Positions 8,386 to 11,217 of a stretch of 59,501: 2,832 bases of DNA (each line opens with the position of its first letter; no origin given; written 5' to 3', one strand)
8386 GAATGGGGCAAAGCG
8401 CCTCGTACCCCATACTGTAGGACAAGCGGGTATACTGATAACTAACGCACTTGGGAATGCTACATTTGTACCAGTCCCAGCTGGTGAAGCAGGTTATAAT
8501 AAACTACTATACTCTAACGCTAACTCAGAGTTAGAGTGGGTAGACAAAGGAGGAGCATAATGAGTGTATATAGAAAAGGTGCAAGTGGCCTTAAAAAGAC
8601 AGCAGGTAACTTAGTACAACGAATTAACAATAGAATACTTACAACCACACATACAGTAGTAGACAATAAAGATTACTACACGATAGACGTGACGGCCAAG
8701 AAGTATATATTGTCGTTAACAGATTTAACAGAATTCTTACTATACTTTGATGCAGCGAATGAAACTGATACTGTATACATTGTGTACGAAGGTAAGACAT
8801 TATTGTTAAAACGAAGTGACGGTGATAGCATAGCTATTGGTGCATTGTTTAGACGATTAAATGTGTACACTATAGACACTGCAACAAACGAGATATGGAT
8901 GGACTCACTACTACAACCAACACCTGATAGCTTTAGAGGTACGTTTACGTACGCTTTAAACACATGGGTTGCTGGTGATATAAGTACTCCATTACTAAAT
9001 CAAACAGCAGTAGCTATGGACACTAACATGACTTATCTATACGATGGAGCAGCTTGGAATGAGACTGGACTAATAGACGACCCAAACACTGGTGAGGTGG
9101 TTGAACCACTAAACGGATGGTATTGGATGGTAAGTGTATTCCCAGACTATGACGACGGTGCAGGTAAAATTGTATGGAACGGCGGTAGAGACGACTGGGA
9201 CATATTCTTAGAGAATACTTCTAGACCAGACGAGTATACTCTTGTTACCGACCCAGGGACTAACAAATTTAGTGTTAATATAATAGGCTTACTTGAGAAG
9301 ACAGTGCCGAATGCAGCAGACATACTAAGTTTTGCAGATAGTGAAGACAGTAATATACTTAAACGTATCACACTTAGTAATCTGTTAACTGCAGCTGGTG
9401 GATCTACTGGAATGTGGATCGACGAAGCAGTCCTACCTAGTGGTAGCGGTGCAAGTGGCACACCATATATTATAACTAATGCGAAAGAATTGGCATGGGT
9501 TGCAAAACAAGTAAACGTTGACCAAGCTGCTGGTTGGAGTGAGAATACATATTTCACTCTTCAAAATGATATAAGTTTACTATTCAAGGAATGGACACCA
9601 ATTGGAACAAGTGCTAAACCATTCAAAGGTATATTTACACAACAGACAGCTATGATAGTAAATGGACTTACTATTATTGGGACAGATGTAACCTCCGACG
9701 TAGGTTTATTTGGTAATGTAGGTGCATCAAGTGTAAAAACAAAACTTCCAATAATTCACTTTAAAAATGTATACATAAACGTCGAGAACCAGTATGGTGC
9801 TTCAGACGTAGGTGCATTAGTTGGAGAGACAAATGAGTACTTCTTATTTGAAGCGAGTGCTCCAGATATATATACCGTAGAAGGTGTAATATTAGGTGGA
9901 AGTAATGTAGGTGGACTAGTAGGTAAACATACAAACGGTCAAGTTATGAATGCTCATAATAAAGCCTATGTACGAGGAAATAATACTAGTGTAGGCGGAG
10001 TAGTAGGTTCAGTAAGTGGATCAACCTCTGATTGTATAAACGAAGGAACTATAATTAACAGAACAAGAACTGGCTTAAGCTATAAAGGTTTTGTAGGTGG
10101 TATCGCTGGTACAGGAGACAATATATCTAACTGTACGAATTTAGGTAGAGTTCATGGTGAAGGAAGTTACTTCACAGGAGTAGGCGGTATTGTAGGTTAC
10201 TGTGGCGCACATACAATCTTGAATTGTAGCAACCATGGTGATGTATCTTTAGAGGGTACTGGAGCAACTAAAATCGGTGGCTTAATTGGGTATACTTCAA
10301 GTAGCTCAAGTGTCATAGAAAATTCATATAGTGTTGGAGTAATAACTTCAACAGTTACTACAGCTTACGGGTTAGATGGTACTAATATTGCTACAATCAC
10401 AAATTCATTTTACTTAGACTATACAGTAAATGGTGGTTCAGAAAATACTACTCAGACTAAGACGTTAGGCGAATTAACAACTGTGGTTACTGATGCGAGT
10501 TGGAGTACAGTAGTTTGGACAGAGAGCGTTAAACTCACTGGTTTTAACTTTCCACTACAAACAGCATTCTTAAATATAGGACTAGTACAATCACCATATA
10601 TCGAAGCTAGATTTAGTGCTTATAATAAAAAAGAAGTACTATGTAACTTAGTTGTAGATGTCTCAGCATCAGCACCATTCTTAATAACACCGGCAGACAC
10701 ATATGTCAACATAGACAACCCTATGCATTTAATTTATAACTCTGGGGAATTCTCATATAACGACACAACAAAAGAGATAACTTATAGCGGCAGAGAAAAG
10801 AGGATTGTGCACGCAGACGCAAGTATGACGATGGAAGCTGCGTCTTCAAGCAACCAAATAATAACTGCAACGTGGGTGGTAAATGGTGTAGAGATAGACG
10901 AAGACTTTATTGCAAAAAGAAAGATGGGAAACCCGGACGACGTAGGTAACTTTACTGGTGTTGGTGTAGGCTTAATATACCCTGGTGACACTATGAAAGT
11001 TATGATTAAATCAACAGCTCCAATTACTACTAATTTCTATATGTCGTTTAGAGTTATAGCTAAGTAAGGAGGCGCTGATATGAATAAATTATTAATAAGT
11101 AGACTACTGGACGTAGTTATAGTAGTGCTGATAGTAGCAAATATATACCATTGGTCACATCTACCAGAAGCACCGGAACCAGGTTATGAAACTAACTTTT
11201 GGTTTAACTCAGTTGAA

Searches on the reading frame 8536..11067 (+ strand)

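Call 7: search_protein_families(library=phrogs, proteins=[window:8536-11067:+])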
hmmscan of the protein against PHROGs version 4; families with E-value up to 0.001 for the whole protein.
window:8536-11067:+ (843 aa): 0 families

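Call 53: search_protein_families(library=pfam, proteins=[window:8536-11067:+], max_evalue=0.001)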
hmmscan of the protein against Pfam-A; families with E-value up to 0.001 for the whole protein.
window:8536-11067:+ (843 aa): 1 family
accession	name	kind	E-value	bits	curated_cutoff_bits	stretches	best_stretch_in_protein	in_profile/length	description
PF07581.17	Glug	-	3.4e-06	27.5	20.5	0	454-475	1-23/28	The GLUG motif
